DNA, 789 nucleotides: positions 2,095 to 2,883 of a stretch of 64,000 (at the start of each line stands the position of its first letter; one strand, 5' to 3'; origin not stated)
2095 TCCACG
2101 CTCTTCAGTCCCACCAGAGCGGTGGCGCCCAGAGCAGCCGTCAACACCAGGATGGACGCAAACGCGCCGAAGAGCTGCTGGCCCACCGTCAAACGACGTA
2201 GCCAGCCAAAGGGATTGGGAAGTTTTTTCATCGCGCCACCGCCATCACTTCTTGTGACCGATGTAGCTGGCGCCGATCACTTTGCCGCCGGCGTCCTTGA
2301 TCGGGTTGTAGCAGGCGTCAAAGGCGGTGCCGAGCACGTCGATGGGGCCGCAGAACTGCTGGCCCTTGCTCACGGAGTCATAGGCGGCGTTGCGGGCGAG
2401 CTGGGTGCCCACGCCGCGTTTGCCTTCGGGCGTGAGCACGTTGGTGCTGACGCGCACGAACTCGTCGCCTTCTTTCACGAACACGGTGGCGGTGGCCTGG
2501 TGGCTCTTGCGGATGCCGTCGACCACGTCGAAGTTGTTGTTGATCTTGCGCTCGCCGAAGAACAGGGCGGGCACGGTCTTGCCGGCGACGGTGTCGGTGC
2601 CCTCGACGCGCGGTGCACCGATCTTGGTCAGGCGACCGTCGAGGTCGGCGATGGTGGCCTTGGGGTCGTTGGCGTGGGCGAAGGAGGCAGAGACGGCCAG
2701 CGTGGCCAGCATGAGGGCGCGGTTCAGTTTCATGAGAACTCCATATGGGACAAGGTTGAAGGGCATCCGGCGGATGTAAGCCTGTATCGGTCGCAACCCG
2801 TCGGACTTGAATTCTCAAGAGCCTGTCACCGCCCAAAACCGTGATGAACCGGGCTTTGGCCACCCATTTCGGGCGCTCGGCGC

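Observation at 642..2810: Soluble Cache protein heading a sigma28 operon with a 4HB chemoreceptor: possible two-part chemosensor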

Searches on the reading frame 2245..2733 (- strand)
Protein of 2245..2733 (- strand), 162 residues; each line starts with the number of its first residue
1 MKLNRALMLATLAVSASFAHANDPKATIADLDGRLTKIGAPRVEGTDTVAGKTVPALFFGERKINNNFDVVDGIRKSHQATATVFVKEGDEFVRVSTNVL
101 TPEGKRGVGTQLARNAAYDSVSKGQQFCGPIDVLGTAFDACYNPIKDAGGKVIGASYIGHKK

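Call 3: search_protein_families(library=pfam, proteins=[window:2245-2733:-], max_evalue=0.01)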
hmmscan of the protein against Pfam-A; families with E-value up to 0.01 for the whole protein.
window:2245-2733:- (162 aa): 3 families
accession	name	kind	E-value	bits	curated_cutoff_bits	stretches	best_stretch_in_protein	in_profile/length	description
PF17201.10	Cache_3-Cache_2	-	4.7e-30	105.3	27.7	1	46-161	60-183/299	Cache 3/Cache 2 fusion domain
PF17202.10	sCache_3_3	-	1.2e-25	90.4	28.8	1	63-161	2-96/107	Single cache domain 3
PF17203.10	sCache_3_2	-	8.3e-07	29.6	28.4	1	62-161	35-127/140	Single cache domain 3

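Call 4: search_protein_families(library=ncbifam, proteins=[window:2245-2733:-], max_evalue=0.01)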
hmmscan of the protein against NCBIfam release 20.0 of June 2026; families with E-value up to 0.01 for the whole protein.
window:2245-2733:- (162 aa): 0 families

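Call 6: find_homologous_proteins(query=window:2245-2733:-)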
Query window:2245-2733:- (162 aa): 2015 proteins with E <= 0.001 among 2072 candidates; the best 120 are listed.
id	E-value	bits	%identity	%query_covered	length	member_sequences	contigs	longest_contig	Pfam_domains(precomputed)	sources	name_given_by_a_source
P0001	2.4e-99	348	98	100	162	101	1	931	PF17201.11,PF17202.11,PF17203.11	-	-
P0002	2.5e-92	325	91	100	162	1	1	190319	PF17201.11,PF17202.11,PF17203.11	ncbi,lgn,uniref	ncbi:Cache 3/Cache 2 fusion domain-containing protein [Hydrogenophaga sp.]|uniref:Cache 3/Cache 2 fu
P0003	3.8e-92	324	91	100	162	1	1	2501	PF17201.11,PF17202.11,PF17203.11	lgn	-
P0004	3.8e-90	318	89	100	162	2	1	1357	PF17201.11,PF17202.11,PF17203.11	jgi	jgi:hypothetical protein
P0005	3.5e-89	315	90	100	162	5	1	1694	PF17201.11,PF17202.11,PF17203.11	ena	-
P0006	2.8e-87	308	88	100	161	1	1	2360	PF17201.11,PF17202.11,PF17203.11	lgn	-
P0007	4.0e-87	308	87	100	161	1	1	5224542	PF17201.11,PF17202.11,PF17203.11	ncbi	-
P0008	4.7e-87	308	87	100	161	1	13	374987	PF17201.11,PF17202.11,PF17203.11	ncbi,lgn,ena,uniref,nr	ncbi:MAG: Cache 3/Cache 2 fusion domain-containing protein [Acidovorax sp.]|uniref:Cache 3/Cache 2 f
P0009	4.9e-87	308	87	100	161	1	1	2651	PF17201.11,PF17202.11,PF17203.11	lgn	-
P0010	2.0e-86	306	85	100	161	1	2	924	PF17201.11,PF17202.11,PF17203.11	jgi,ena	jgi:hypothetical protein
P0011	2.1e-86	306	84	100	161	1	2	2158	PF17201.11,PF17202.11,PF17203.11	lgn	-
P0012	2.3e-85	302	85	100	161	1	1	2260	PF17201.11,PF17202.11,PF17203.11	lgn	-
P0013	3.1e-85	302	83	100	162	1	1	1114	PF17201.11,PF17202.11,PF17203.11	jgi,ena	-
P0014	6.9e-85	301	83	100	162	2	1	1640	PF17201.11,PF17202.11,PF17203.11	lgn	-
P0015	8.1e-85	300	83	100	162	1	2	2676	PF17201.11,PF17202.11,PF17203.11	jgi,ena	jgi:hypothetical protein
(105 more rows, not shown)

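Call 7: search_solved_structures(query=window:2245-2733:-, max_evalue=1, show_alignments=2)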
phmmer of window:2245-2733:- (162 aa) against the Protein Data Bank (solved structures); distinct sequences matched with E-value up to 1: 3.
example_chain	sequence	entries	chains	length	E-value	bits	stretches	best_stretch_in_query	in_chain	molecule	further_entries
8py0_A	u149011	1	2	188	3.5e-13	53.2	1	61-159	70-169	Ligand Binding domain (LBD) Chemoreceptor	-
8py1_A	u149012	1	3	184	1.3e-11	48.1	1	76-161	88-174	Methyl-accepting chemotaxis protein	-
8d27_A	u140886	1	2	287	0.26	14.6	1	86-152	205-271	Arginase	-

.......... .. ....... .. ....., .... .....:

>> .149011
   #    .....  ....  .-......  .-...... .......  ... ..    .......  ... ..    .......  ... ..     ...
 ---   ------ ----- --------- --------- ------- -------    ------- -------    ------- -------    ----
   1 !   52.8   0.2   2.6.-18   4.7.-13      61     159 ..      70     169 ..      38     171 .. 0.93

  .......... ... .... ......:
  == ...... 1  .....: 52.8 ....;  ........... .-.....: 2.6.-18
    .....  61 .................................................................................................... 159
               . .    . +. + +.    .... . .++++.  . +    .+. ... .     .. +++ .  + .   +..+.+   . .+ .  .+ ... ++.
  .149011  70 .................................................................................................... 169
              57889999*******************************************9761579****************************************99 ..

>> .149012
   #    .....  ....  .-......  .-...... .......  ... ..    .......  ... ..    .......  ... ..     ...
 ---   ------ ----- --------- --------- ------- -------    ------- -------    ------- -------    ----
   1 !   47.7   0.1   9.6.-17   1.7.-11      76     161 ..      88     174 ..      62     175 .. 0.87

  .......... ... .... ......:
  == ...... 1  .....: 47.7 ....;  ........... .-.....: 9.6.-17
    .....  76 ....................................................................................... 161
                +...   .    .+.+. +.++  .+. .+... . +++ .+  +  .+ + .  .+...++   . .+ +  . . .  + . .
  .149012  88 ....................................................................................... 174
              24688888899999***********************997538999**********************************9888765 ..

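Call 20: search_protein_representatives(protein=window:2245-2733:-)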
Query: 162 residues. Proteins with E-value up to 0.001 (for the whole library): 3904; up to 1e-10: 1340; up to 1e-30: 21. The best 150 are listed.
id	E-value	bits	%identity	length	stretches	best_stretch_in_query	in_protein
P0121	3.9e-65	234.9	71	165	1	10-162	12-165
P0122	1.1e-50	188.0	77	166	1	6-123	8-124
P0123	4.3e-49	182.8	44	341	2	28-161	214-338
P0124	1.3e-41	158.5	53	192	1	25-161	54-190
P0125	4.5e-41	156.8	39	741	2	24-160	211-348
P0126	5.3e-39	150.0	70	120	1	3-105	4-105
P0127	1.2e-37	145.6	48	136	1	29-160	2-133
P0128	1.5e-37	145.3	79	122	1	79-162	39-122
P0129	2.6e-37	144.6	88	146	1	74-148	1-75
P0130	6.8e-37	143.2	81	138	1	82-162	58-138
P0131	5.7e-34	133.7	46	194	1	10-162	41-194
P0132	1.3e-33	132.5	43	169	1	8-161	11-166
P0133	2.5e-33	131.6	72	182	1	23-110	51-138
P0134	5.3e-33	130.6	46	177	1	4-158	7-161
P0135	8.6e-32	126.6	41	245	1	11-162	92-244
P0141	4.8e-31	124.2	45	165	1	6-161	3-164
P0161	1.3e-27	113.1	45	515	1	22-161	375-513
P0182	8.4e-25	103.9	44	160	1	7-160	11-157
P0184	1.0e-24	103.6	44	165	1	41-162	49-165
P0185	1.6e-24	103.0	39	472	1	17-161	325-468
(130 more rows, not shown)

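Call 28: find_related_loci(query=A3, collection=genome_contigs, flank=4000)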
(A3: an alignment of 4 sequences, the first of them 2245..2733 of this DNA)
Query A3 (162 aa) in genome_contigs; peptide patterns used: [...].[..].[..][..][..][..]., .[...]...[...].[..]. (x = any residue, [..] = any of these).
395 stretches matched a pattern; 254 encode a relative of the query (tblastn E <= 1e-3); the best 80 are kept; 80 distinct loci.
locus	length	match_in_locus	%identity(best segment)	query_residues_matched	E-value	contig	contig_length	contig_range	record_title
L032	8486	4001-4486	99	1-162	9e-107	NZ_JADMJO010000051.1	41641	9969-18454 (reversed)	MAG: Hydrogenophaga sp. isolate MAG_35 NODE_790_length_41641_cov_82.921223, whole genome shotgun sequence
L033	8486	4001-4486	98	1-162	9e-106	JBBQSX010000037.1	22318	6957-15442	MAG: Burkholderiales bacterium isolate Co_metawrap_1787 Cmw_1787_k141_460167_length_22318_cov_10.0000, whole genome shot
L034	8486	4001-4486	98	1-162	2e-105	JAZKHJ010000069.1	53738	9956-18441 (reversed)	MAG: Pseudomonadota bacterium isolate DC_SW_03_SPN07022020-bin004_1 DCSW031SPN_B004_1_000000000069, whole genome shotgun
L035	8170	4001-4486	98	1-162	4e-105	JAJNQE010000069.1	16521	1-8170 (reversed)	MAG: Hydrogenophaga sp. isolate MAG_50 k141_378607, whole genome shotgun sequence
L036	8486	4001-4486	97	1-162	6e-105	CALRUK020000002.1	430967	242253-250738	MAG: Synechococcus sp. UW140 isolate JJ-DHS13-24-1-mx-bin512 genome assembly, contig: JJ-OR11-01-C15, whole genome shotg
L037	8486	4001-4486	98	1-162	4e-105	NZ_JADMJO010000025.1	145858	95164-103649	MAG: Hydrogenophaga sp. isolate MAG_35 NODE_78_length_145858_cov_60.279555, whole genome shotgun sequence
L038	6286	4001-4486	97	1-162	5e-105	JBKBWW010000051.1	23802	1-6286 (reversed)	MAG: Hydrogenophaga sp. isolate 21H_023.bin.3 NODE_51_length_23802_cov_4.966533, whole genome shotgun sequence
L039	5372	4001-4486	98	1-162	6e-105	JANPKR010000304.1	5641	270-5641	MAG: Hydrogenophaga sp. isolate VAR_61_metabat_205 VAR_61_k141_1586538, whole genome shotgun sequence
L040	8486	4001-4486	96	1-162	3e-104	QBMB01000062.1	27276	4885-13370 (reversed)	MAG: Burkholderiales bacterium isolate ULC146bin1 scaffold62_size27276, whole genome shotgun sequence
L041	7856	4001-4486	95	1-162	9e-104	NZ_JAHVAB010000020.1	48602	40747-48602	MAG: Hydrogenophaga sp. isolate Con.Enr.2020-2 k141_3853, whole genome shotgun sequence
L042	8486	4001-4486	94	1-162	1e-102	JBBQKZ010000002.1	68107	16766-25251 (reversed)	MAG: Burkholderiales bacterium isolate Co_metawrap_534 Cmw_534_k141_13884176_length_68107_cov_6.9996, whole genome shotg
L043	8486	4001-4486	93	1-162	8e-102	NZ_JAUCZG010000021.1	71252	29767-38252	MAG: Hydrogenophaga sp. isolate CZS48M_Bin2_fgap_34600_1 Contig_477, whole genome shotgun sequence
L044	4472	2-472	97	6-162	2e-101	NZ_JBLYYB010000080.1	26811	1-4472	MAG: Hydrogenophaga sp. isolate DBSW2.bin31 k97_653277, whole genome shotgun sequence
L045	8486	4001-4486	91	1-162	1e-98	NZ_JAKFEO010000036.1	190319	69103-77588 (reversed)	MAG: Hydrogenophaga sp. isolate LC075 contig-124_47, whole genome shotgun sequence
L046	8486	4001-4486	91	1-162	4e-98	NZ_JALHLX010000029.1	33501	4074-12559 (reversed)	MAG: Hydrogenophaga sp. isolate Bin_25_3 c_000000005919, whole genome shotgun sequence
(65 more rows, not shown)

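Call 39: find_homologous_proteins(query=A1, max_evalue=0.00001)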
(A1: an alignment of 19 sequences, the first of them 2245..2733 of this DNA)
Query A1 (19 sequences) (162 aa, profile of the alignment): 2522 proteins with E <= 0.00001 among 8000 candidates; the best 120 are listed.
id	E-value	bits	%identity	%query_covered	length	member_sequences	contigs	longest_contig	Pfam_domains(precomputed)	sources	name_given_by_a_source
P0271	7.4e-67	242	43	97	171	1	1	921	PF17201.11,PF17202.11,PF17203.11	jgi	jgi:hypothetical protein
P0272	1.1e-66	242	48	88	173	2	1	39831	PF17201.11,PF17202.11,PF17203.11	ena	-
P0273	1.2e-66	242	48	89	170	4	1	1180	PF17201.11,PF17202.11,PF17203.11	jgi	jgi:hypothetical protein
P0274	1.3e-66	241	45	96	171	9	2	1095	PF17201.11,PF17202.11,PF17203.11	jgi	jgi:hypothetical protein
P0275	1.9e-66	241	47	88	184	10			PF17201.11,PF17202.11,PF17203.11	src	-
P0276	2.2e-66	241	46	88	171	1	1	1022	PF17201.11,PF17202.11,PF17203.11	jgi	jgi:hypothetical protein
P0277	2.4e-66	240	46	87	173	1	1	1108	PF17201.11,PF17202.11,PF17203.11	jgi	-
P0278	2.7e-66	240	46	88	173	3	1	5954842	PF17201.11,PF17202.11,PF17203.11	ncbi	ncbi:Cache 3/Cache 2 fusion domain-containing protein [Methylobacterium sp. P31]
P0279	4.0e-66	240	50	89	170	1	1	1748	PF17201.11,PF17202.11,PF17203.11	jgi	jgi:cache 3/cache 2 fusion protein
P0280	4.3e-66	240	45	100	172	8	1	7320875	PF17201.11,PF17202.11,PF17203.11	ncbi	ncbi:Cache 3/Cache 2 fusion domain-containing protein [Methylobacterium sp. CM6257]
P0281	4.6e-66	240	46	87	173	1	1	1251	PF17201.11,PF17202.11,PF17203.11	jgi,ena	-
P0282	5.3e-66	239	45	88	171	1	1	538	PF17201.11,PF17202.11,PF17203.11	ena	-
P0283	5.4e-66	239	47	85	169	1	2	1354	PF17201.11,PF17202.11,PF17203.11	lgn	-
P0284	5.7e-66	239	45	88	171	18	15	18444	PF17201.11,PF17202.11,PF17203.11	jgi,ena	jgi:hypothetical protein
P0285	5.9e-66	239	46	96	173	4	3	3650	PF17201.11,PF17202.11,PF17203.11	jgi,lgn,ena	-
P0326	2.1e-64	234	46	88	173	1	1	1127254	PF17201.11,PF17202.11,PF17203.11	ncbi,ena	-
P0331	3.0e-64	234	44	95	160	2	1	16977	PF17201.11,PF17202.11,PF17203.11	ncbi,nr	ncbi:MAG TPA: Cache 3/Cache 2 fusion domain-containing protein [Candidatus Limnocylindria bacterium]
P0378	1.8e-63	231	45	93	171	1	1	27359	PF17201.11,PF17202.11,PF17203.11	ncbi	ncbi:Cache 3/Cache 2 fusion domain-containing protein [Bradyrhizobium sp. P5_C11_2]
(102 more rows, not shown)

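Call 40: find_encoding_contigs(protein=P0278, flank=5000, max_places=2)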
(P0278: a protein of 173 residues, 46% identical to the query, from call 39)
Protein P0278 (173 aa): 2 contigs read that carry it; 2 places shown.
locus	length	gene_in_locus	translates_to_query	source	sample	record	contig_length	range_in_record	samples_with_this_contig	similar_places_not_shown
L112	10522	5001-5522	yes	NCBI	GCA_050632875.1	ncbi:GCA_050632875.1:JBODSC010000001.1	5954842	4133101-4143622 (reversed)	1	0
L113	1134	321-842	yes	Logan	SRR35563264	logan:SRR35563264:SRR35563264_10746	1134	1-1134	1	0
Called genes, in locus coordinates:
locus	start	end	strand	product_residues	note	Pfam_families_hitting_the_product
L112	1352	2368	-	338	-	-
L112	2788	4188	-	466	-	PF05221:AdoHcyase, PF00670:AdoHcyase_NAD, PF02826:2-Hacid_dh_C, PF07991:KARI_N (weak)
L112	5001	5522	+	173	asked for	PF17201:Cache_3-Cache_2, PF17203:sCache_3_2 (weak), PF17202:sCache_3_3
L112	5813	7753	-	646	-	PF02705:K_trans, PF22776:K_trans_C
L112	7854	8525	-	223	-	PF13500:AAA_26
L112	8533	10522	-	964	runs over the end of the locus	PF07517:SecA_DEAD, PF00270:DEAD (weak), PF01043:SecA_PP_bind, PF21090:P-loop_SecA, PF07516:SecA_SW, PF02810:SEC-C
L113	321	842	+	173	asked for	PF17201:Cache_3-Cache_2, PF17203:sCache_3_2 (weak), PF17202:sCache_3_3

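Call 41: find_encoding_contigs(protein=P0378, flank=5000, max_places=2)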
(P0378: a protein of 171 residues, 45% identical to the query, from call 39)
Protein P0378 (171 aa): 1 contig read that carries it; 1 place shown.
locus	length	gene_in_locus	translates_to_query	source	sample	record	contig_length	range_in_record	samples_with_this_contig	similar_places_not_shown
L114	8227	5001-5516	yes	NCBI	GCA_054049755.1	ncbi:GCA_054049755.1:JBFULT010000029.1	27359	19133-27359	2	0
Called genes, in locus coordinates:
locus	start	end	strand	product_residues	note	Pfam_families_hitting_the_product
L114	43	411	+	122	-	PF03330:DPBB_1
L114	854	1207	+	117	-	PF10688:Imp-YgjV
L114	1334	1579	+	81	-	-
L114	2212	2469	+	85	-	-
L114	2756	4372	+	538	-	PF00027:cNMP_binding, PF01946:Thi4 (faint), PF03486:HI0933_like (faint), PF07992:Pyr_redox_2, PF12831:FAD_oxidored (weak), PF13738:Pyr_redox_3, PF00070:Pyr_redox (weak)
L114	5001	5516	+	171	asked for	PF17201:Cache_3-Cache_2, PF17203:sCache_3_2 (weak), PF17202:sCache_3_3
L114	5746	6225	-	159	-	PF08269:dCache_2, PF17200:sCache_2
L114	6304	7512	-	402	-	PF12706:Lactamase_B_2 (faint), PF00753:Lactamase_B, PF23023:Anti-Pycsar_Apyc1 (weak)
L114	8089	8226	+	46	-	?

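Call 42: find_encoding_contigs(protein=P0331, flank=5000, max_places=2)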
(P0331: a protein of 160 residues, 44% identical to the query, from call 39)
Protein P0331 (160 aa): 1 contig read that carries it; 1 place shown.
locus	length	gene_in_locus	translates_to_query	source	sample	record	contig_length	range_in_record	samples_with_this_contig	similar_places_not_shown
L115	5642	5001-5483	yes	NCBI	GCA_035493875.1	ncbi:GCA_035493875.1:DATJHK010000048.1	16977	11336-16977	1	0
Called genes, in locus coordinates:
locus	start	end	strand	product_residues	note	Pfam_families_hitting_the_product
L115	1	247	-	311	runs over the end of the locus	PF13379:NMT1_2, PF09084:NMT1, PF12974:Phosphonate-bd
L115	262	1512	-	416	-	PF01494:FAD_binding_3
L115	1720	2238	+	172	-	PF01047:MarR, PF12802:MarR_2, PF13412:HTH_24 (weak)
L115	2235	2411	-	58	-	-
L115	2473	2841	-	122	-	PF00190:Cupin_1 (weak), PF07883:Cupin_2, PF02311:AraC_binding (weak)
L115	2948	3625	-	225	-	PF08279:HTH_11, PF19187:HTH_PafC (weak), PF13280:WYL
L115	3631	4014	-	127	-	PF00903:Glyoxalase (weak)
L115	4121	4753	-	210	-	-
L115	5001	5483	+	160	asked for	PF17201:Cache_3-Cache_2, PF17203:sCache_3_2, PF17202:sCache_3_3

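Call 53: predict_structure(alignment_id=A4)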
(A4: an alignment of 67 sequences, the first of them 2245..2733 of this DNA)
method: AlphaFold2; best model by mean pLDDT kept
length: 162 residues; sequences in the alignment: 67
mean_pLDDT: 89.3   pTM: 0.82
mean pLDDT of the five models: 89.3, 89.2, 89.0, 88.9, 88.5
residues with pLDDT >= 90: 128; 70-90: 13; 50-70: 4; < 50: 17
segments of 3 or more residues with pLDDT < 50: 1-7, 10-19
pLDDT, mean of each block of 10 residues (from residue 1): 47 47 90 98 98 97 98 96 97 97 93 94 96 87 98 97 86
secondary structure, 60 per line:
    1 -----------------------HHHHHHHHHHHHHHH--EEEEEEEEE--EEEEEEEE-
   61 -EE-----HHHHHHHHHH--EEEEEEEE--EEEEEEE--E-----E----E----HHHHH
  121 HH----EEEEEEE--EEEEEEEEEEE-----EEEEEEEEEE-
elements in order: H24-38 E41-49 E52-59 H69-78 E81-88 E91-97 H116-122 E127-133 E136-146 E152-161

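Call 59: fold_search(model_id=the predicted structure, library=pdb)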
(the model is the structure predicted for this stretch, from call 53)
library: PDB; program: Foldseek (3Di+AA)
matches with E <= 10: 1524; with E <= 0.001: 8
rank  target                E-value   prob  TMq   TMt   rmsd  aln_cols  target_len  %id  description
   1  8py0_B                6.7e-11  1.00  0.71  0.73   3.1       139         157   29  Sensor domain of Oscillibacter ruminantium chemoreceptor in complex with formate. (released 2025-02-12)
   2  8py0_A                7.5e-11  1.00  0.68  0.71   3.5       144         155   28  Sensor domain of Oscillibacter ruminantium chemoreceptor in complex with formate. (released 2025-02-12)
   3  8py1_B                1.2e-09  1.00  0.63  0.65   8.9       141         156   25  Sensor domain of Asticcacaulis benevestitus chemoreceptor in complex with formate. (released 2025-02-12)
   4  8py1_A                1.3e-09  1.00  0.60  0.62   9.0       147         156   24  Sensor domain of Asticcacaulis benevestitus chemoreceptor in complex with formate. (released 2025-02-12)
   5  8py1_C                1.9e-09  1.00  0.62  0.66   8.9       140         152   25  Sensor domain of Asticcacaulis benevestitus chemoreceptor in complex with formate. (released 2025-02-12)
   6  3e0y_A                1.7e-04  1.00  0.44  0.46   4.9       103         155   16  The crystal structure of a conserved domain from a protein of Geobacter sulfurreducens PCA (released 2008-09-30)
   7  9a72_A                2.6e-04  1.00  0.43  0.26   3.9        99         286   18  Integrative model of YFMS-CHEW by crosslinking MS and deep learning (released 2024-09-18)
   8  8biy_C                7.0e-04  1.00  0.45  0.57   2.8        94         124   18  Citrate-free extracytoplasmic PAS domain mutant R93A of sensor histidine kinase CitA from Geobacillus thermodenitrific (released 2023-11-15)
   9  8biy_A                1.2e-03  1.00  0.45  0.58   2.8        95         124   18  Citrate-free extracytoplasmic PAS domain mutant R93A of sensor histidine kinase CitA from Geobacillus thermodenitrific (released 2023-11-15)
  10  8ejv_B                1.4e-03  1.00  0.39  0.27   5.1       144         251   14  The crystal structure of Pseudomonas putida PcaR in complex with succinate (released 2024-03-20)
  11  2j80_B                1.7e-03  1.00  0.46  0.59   2.9        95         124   20  Structure of Citrate-bound Periplasmic Domain of Sensor Histidine Kinase CitA (released 2007-10-23)
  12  8bgb_DDD              1.9e-03  1.00  0.45  0.57   2.7        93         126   19  Structure of the citrate-bound extracytoplasmic PAS domain of histidine kinase CitA from Geobacillus thermodenitrifi (released 2023-11-08)
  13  8biy_B                1.9e-03  1.00  0.39  0.49   4.2        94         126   17  Citrate-free extracytoplasmic PAS domain mutant R93A of sensor histidine kinase CitA from Geobacillus thermodenitrific (released 2023-11-15)
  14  3e0y_B                2.1e-03  1.00  0.44  0.46   4.0        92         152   16  The crystal structure of a conserved domain from a protein of Geobacter sulfurreducens PCA (released 2008-09-30)
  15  8eju_B                2.2e-03  1.00  0.42  0.28   4.5       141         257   15  The crystal structure of Pseudomonas putida PcaR (released 2024-03-20)
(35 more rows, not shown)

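Call 64: find_encoding_contigs(protein=P0141, flank=4000, max_places=2)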
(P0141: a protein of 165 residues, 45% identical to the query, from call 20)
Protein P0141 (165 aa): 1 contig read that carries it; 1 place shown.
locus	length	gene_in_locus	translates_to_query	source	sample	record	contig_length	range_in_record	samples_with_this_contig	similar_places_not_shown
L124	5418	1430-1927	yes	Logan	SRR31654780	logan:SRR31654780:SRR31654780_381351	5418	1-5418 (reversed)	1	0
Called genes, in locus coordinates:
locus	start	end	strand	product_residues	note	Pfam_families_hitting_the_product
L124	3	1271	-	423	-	?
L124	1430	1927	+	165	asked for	PF17201:Cache_3-Cache_2, PF17203:sCache_3_2 (weak), PF17202:sCache_3_3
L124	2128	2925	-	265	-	PF06182:ABC2_membrane_6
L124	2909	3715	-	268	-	-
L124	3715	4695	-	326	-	PF00005:ABC_tran, PF13304:AAA_21 (weak)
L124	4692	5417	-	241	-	?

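Call 65: find_encoding_contigs(protein=P0132, flank=4000, max_places=2)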
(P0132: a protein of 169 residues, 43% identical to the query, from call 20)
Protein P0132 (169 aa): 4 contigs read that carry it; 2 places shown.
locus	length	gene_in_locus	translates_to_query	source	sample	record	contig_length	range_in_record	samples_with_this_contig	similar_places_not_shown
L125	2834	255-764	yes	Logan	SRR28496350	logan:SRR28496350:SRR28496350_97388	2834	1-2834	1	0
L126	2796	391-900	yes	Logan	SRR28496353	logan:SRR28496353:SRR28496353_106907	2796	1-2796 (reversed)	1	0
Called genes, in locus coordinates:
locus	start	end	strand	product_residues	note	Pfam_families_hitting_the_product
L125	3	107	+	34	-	?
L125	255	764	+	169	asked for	PF17201:Cache_3-Cache_2, PF17203:sCache_3_2 (weak), PF17202:sCache_3_3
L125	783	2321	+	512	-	PF00015:MCPsignal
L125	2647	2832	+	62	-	?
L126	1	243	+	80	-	?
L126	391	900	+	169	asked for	PF17201:Cache_3-Cache_2, PF17203:sCache_3_2 (weak), PF17202:sCache_3_3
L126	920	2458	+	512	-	PF00015:MCPsignal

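Call 66: find_encoding_contigs(protein=P0326, flank=4000, max_places=2)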
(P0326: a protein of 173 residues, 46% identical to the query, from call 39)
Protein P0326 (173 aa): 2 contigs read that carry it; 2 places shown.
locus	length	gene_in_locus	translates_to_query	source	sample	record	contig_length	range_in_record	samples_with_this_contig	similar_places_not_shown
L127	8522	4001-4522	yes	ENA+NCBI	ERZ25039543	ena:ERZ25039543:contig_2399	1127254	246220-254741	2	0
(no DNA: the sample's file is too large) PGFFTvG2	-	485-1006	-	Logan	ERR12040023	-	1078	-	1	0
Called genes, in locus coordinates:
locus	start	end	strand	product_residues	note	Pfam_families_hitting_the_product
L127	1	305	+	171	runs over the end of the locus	-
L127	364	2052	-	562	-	PF03098:An_peroxidase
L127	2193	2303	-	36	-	-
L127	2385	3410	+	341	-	PF00561:Abhydrolase_1, PF12146:Hydrolase_4, PF12697:Abhydrolase_6 (faint)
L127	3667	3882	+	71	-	-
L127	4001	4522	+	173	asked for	PF17201:Cache_3-Cache_2, PF17203:sCache_3_2, PF17202:sCache_3_3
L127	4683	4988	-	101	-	PF25583:WCX (weak)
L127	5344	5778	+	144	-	-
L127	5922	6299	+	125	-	PF00903:Glyoxalase (weak)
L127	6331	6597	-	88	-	PF08085:Entericidin (weak)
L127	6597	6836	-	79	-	PF13441:Gly-zipper_YMGG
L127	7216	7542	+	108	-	PF06475:Glycolipid_bind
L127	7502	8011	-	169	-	PF07681:DoxX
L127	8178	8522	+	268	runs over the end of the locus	PF05050:Methyltransf_21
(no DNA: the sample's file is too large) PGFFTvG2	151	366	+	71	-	-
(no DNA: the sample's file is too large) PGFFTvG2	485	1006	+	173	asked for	PF17201:Cache_3-Cache_2, PF17203:sCache_3_2, PF17202:sCache_3_3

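Call 70: search_protein_families(library=pfam, proteins=[P0161, P0185, L125:783-2321:+], max_evalue=0.001)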
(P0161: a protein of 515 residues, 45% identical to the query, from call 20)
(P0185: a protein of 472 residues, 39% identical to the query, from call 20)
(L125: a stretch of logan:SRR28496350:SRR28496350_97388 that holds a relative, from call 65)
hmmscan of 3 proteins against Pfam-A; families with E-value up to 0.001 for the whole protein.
P0161 (515 aa): 5 families
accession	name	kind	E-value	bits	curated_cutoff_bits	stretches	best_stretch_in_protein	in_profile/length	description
PF00015.26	MCPsignal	-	9.6e-39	133.4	34.6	1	137-333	2-169/172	Methyl-accepting chemotaxis protein (MCP) signalling domain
PF17201.10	Cache_3-Cache_2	-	2e-27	96.7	27.7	1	346-511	9-181/299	Cache 3/Cache 2 fusion domain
PF17202.10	sCache_3_3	-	3e-23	82.6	28.8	1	417-513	3-96/107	Single cache domain 3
PF06103.16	DUF948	-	5.7e-05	23.6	37.2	1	49-126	8-85/89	Bacterial protein of unknown function (DUF948)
PF17203.10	sCache_3_2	-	0.00076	20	28.4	0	427-512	46-126/140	Single cache domain 3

P0185 (472 aa): 4 families
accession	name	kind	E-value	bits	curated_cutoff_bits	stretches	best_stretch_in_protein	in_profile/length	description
PF00015.26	MCPsignal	-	3.8e-38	131.5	34.6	1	139-286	8-169/172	Methyl-accepting chemotaxis protein (MCP) signalling domain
PF17201.10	Cache_3-Cache_2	-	1.9e-30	106.6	27.7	1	290-468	11-183/299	Cache 3/Cache 2 fusion domain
PF17202.10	sCache_3_3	-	2.9e-25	89.1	28.8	1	372-468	3-96/107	Single cache domain 3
PF17203.10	sCache_3_2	-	0.00014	22.4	28.4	1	402-469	64-128/140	Single cache domain 3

L125:783-2321:+ (512 aa): 1 family
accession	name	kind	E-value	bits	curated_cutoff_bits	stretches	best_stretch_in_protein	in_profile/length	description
PF00015.26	MCPsignal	-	1.2e-31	110.3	34.6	1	312-472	16-168/172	Methyl-accepting chemotaxis protein (MCP) signalling domain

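Call 71: find_encoding_contigs(protein=P0124, flank=4000, max_places=2)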
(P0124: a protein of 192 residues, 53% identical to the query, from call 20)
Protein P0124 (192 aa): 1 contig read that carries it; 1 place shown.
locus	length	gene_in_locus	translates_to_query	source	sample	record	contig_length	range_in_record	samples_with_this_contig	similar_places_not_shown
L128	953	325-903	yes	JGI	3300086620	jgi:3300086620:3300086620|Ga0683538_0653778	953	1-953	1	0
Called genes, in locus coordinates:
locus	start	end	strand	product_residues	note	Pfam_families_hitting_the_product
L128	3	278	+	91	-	?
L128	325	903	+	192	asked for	PF17201:Cache_3-Cache_2, PF17203:sCache_3_2, PF17202:sCache_3_3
